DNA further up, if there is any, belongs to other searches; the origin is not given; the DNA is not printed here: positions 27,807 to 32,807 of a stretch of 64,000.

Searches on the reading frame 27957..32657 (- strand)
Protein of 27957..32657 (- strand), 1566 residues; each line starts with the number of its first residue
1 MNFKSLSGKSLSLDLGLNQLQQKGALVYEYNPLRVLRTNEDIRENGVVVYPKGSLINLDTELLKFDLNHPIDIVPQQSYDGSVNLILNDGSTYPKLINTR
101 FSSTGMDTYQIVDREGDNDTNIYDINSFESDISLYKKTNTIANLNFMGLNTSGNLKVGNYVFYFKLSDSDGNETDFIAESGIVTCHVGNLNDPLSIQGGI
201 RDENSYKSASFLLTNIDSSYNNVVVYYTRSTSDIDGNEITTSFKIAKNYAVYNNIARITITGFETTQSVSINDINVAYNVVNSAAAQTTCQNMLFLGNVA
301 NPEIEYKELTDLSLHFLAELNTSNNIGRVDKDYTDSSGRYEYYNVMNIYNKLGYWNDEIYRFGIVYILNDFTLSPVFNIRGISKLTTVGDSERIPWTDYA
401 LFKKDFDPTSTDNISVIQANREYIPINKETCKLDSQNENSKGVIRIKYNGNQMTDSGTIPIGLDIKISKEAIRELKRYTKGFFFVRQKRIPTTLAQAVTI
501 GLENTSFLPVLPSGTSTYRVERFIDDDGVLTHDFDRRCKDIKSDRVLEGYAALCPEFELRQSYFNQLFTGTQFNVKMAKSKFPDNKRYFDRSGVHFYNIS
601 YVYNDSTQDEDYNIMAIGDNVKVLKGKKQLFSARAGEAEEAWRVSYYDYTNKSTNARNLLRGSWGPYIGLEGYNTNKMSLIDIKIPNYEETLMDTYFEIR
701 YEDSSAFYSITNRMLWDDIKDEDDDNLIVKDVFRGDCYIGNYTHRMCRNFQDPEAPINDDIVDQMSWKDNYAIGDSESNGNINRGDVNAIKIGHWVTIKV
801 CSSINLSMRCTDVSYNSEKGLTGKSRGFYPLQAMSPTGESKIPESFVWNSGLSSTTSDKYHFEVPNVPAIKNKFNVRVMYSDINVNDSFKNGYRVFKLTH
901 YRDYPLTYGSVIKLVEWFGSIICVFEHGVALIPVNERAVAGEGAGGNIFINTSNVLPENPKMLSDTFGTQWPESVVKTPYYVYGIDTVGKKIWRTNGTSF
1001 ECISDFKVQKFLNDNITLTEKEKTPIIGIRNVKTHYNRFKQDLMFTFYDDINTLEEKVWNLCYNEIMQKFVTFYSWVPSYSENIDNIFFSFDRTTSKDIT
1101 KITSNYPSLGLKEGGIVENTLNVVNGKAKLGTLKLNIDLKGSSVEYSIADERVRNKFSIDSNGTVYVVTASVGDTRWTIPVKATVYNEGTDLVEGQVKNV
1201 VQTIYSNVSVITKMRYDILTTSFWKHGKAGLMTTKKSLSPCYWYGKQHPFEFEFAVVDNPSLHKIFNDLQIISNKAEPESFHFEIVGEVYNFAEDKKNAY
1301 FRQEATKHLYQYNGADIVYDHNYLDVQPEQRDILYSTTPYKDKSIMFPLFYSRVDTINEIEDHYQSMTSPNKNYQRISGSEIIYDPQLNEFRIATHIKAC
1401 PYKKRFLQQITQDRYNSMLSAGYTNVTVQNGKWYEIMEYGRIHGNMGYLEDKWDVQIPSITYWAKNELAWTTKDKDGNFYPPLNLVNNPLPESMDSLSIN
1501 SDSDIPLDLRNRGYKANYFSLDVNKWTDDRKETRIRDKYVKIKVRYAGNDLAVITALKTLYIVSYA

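Call 16: search_protein_families(library=pfam, proteins=[window:27957-32657:-], max_evalue=0.001)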
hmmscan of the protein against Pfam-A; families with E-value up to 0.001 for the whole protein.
window:27957-32657:- (1566 aa): 1 family
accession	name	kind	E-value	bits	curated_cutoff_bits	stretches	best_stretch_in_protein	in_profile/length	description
PF25731.1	crAss_MUZ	-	3.6e-29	102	27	2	721-1091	921-1221/1224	Crassvirus muzzle protein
